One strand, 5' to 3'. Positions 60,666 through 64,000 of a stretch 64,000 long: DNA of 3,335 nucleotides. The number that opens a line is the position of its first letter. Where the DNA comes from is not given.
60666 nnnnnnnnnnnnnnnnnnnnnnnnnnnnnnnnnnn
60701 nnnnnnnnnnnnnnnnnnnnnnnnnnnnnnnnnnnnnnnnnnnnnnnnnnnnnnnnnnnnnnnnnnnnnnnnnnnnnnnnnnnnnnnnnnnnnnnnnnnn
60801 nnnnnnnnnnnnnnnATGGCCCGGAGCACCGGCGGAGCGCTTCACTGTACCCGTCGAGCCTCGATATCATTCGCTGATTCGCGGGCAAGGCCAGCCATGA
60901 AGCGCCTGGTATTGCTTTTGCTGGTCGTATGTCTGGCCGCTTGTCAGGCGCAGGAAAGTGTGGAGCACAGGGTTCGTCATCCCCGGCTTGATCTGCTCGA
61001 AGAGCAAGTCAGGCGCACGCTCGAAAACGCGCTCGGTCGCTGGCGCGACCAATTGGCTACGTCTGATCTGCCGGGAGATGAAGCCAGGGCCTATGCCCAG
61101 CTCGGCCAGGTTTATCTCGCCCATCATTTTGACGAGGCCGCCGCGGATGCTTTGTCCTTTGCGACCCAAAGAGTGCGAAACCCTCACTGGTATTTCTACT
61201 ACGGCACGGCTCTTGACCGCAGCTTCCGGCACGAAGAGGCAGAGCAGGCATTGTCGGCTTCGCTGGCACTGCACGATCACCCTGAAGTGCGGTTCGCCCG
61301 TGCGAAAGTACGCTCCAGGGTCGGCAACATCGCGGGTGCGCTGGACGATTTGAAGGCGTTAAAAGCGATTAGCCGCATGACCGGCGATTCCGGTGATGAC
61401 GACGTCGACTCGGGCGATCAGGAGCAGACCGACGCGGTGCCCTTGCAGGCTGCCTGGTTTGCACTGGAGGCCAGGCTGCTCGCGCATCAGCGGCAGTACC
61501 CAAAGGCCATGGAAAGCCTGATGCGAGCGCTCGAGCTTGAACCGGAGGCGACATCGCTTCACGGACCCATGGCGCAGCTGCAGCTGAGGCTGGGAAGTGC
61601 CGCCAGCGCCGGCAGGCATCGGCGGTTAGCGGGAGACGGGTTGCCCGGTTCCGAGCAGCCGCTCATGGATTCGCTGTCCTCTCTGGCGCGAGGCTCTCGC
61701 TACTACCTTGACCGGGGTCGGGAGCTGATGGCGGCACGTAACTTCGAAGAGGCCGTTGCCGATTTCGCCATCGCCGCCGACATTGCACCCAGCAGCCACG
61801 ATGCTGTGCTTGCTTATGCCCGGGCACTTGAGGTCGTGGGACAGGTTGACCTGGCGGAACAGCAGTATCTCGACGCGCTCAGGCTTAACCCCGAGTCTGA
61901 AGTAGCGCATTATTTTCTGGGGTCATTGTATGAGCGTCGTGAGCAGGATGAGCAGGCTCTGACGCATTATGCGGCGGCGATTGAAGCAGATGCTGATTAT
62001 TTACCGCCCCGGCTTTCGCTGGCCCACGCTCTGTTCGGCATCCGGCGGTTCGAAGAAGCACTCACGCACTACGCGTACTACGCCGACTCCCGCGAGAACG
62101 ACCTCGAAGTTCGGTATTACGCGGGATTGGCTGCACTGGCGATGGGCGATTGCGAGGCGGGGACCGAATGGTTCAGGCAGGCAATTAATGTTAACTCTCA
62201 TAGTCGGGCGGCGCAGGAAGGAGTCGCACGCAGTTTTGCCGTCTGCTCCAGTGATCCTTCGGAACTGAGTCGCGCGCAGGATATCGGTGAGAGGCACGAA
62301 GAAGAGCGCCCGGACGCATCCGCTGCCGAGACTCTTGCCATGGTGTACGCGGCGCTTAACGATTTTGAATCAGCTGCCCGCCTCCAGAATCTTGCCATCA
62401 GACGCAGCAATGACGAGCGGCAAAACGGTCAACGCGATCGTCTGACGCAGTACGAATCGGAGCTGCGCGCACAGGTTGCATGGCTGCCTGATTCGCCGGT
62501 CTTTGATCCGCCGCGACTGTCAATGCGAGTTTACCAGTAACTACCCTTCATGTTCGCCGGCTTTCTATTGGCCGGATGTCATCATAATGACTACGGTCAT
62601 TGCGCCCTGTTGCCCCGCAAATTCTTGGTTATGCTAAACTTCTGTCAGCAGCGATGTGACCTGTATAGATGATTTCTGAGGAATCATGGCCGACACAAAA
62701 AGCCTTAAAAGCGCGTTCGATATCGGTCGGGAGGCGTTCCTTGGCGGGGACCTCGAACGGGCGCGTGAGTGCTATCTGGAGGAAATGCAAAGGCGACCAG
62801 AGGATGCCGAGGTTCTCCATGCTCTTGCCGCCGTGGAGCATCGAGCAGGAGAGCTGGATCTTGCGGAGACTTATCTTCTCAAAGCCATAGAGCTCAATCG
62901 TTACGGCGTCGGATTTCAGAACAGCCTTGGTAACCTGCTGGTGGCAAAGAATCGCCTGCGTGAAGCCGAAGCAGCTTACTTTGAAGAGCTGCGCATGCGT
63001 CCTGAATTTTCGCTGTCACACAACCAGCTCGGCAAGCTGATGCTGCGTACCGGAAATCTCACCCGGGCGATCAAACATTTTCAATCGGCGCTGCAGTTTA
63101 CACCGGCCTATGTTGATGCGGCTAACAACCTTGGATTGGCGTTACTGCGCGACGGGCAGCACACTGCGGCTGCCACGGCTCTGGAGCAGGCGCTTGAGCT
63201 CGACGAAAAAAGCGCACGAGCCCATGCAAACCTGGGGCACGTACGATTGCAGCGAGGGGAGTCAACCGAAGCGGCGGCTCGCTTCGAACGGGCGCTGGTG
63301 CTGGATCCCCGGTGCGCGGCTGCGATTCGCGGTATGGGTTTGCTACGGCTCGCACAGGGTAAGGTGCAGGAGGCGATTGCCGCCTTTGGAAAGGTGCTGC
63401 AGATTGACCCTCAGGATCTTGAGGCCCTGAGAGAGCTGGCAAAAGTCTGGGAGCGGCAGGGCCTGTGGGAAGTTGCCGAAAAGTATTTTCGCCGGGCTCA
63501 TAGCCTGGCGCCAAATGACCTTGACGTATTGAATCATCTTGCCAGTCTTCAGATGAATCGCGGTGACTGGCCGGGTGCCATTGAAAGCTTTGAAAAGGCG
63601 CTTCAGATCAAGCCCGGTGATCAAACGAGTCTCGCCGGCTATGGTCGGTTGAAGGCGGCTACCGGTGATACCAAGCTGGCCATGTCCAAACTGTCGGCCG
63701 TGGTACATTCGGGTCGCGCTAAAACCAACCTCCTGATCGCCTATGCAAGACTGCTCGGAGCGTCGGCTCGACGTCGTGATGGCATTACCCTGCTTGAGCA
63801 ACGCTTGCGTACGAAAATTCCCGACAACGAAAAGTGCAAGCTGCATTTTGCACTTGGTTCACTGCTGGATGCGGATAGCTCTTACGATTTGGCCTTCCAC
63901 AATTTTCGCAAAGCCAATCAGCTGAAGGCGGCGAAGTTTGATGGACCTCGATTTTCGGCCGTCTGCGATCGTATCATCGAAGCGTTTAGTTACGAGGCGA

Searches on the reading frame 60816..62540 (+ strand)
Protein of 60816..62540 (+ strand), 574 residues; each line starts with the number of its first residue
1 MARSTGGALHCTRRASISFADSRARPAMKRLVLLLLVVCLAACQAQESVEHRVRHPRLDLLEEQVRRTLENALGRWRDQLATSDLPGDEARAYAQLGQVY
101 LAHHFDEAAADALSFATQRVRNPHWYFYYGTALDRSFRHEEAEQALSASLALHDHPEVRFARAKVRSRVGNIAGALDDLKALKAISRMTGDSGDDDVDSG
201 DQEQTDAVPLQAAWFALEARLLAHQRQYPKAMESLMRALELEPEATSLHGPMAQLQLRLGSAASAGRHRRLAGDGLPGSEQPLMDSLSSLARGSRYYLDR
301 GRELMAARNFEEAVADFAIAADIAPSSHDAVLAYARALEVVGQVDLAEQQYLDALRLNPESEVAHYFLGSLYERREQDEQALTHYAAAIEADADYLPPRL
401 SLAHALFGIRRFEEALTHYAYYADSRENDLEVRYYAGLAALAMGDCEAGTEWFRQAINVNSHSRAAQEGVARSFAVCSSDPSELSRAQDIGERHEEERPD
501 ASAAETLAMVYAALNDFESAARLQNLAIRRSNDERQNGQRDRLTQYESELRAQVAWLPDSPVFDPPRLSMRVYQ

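Call 3: search_protein_families(library=pfam, proteins=[window:60816-62540:+], max_evalue=0.01)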
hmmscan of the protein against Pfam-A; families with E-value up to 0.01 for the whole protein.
window:60816-62540:+ (574 aa): 12 families
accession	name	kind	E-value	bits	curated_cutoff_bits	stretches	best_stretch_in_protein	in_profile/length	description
PF07719.23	TPR_2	-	4e-15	55.1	27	0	217-244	6-33/34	Tetratricopeptide repeat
PF00515.34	TPR_1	-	5.5e-11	42.2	27.8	0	221-244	10-33/34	Tetratricopeptide repeat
PF13428.12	TPR_14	-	7.4e-11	42.1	23.5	1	329-370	2-43/44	Tetratricopeptide repeat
PF23914.1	TPR_CcmH_CycH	-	2.9e-10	40.6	42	1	301-387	57-146/158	Cytochrome c-type biogenesis protein H TPR domain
PF13432.12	TPR_16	-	3.1e-10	40.7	32.7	2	298-361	1-64/65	Tetratricopeptide repeat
PF13181.12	TPR_8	-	3.3e-09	36.6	25.7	0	364-394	3-33/34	Tetratricopeptide repeat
PF14559.12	TPR_19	-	4.5e-08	33.7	25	1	304-364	1-61/68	Tetratricopeptide repeat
PF13414.12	TPR_11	-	5.3e-07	29.7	26.8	0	342-374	8-40/42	TPR repeat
PF13424.12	TPR_12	-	2.5e-06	28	30.1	0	486-530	28-74/77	Tetratricopeptide repeat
PF13431.12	TPR_17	-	2.6e-06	27.7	24.4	0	351-382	2-33/34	Tetratricopeptide repeat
PF13371.12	TPR_9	-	0.00082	19.8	35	0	136-181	8-54/73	Tetratricopeptide repeat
PF24575.1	TPR_Slam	-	0.0041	18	35.2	1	361-416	46-101/104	Surface lipoprotein assembly modifier, N-terminal TPR repeats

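Call 6: search_protein_families(library=ncbifam, proteins=[window:60816-62540:+], max_evalue=0.01)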
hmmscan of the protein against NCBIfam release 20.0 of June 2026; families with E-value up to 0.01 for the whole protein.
window:60816-62540:+ (574 aa): 14 families
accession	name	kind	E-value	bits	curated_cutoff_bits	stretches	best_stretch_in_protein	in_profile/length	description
NF040959.1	MamA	equivalog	4.7e-21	75.2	200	2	302-390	113-201/204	magnetosome protein MamA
TIGR02917.1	PEP_TPR_lipo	equivalog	2.8e-15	55.3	312.2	1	300-524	131-352/899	XrtA/PEP-CTERM system TPR-repeat protein PrsT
TIGR02552.1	LcrH_SycD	equivalog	1.1e-08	34.8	104.8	1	304-393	28-117/136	SycD/LcrH family type III secretion system chaperone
NF008520.0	PRK11447.1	equivalog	5.8e-08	31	858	1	225-383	282-439/1157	cellulose synthase complex outer membrane protein BcsC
TIGR02521.1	type_IV_pilW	equivalog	7.3e-08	32.2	154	1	290-393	27-130/234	type IV pilus biogenesis/stability protein PilW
NF033920.0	C39_PA2778_fam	equivalog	1.2e-05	24.9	150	1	328-417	156-245/255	PA2778 family cysteine peptidase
NF033758.1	gliding_GltE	equivalog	0.00022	20.3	225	1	324-418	184-278/411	adventurous gliding motility TPR repeat lipoprotein GltE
NF047558.1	TPR_END_plus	domain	0.0006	19.7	32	0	219-244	6-31/56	TPR end-of-group domain-containing protein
NF008757.0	PRK11788.1-5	equivalog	0.00077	18.7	363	0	342-401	194-253/388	lipopolysaccharide assembly protein LapB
TIGR00990.1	3a0801s09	subfamily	0.00079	18.2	757.25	1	309-459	346-496/615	mitochondrial import receptor subunit TOM70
NF047371.1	FlcA_CTERM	equivalog_domain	0.00084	17.9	300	0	299-361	127-188/646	periplasmic flagellar collar protein FlcA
NF053607.1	CHU_0125_OmpA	equivalog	0.0015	17.2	620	0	380-465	37-122/639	CHU_0125 family OmpA-like outer membrane integrity protein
NF047507.1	TPR_BatC_Lepto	exception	0.0018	17.8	175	0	299-400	29-134/214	TPR repeat-containing protein BatC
NF008391.2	PRK11189.1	equivalog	0.0073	15.8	250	1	330-429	65-166/297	lipoprotein NlpI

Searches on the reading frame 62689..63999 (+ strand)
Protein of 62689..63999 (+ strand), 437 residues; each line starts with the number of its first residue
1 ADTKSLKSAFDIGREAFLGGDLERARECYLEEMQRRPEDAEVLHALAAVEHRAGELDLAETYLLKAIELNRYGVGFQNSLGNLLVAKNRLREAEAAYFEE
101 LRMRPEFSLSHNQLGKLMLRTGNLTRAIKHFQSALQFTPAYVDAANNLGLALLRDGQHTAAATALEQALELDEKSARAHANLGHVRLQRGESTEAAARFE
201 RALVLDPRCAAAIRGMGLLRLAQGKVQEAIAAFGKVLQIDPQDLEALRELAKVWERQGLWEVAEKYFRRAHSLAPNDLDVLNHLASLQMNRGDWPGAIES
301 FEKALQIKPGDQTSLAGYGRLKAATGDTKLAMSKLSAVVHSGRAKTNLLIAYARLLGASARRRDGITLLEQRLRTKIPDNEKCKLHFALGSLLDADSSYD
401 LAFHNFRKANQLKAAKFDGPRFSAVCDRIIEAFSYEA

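Call 81: search_protein_families(library=pfam, proteins=[window:62689-63999:+], max_evalue=0.001)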
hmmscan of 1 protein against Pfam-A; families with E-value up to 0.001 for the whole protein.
window:62689-63999:+ (437 aa): 23 families
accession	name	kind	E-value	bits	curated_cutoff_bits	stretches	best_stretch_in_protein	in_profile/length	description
PF07719.23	TPR_2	-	1.4e-44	146.9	27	5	280-311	3-34/34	Tetratricopeptide repeat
PF13414.12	TPR_11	-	7.2e-38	128.5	26.8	3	120-156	6-42/42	TPR repeat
PF00515.34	TPR_1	-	1.2e-37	126.7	27.8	3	279-310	2-33/34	Tetratricopeptide repeat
PF13432.12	TPR_16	-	4.5e-37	126.5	32.7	5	182-243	3-64/65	Tetratricopeptide repeat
PF13431.12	TPR_17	-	4.4e-28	95.6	24.4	0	165-195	2-32/34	Tetratricopeptide repeat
PF13181.12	TPR_8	-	1.2e-27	94.1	25.7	0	143-174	2-33/34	Tetratricopeptide repeat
PF14559.12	TPR_19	-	1.3e-26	93.1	25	3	221-281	2-62/68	Tetratricopeptide repeat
PF13428.12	TPR_14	-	3.1e-26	89.6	23.5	1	212-252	3-43/44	Tetratricopeptide repeat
PF13424.12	TPR_12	-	1.2e-24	86.7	30.1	5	110-174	5-77/77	Tetratricopeptide repeat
PF13176.12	TPR_7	-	1.4e-22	78.2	27.9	0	281-312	2-33/36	Tetratricopeptide repeat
PF23914.1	TPR_CcmH_CycH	-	3.4e-19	69.7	42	3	217-312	57-155/158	Cytochrome c-type biogenesis protein H TPR domain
PF13371.12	TPR_9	-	9.8e-18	64.4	35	2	187-246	6-65/73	Tetratricopeptide repeat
PF25064.1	ARM_TT21_5th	-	1.3e-14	55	27.8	0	221-273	12-64/117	TT21 fifth ARM repeats domain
PF13174.12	TPR_6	-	2e-12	47.3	26.3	0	216-242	6-32/33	Tetratricopeptide repeat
PF13374.12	TPR_10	-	3.3e-12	46.4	27.5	0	143-171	3-31/42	Tetratricopeptide repeat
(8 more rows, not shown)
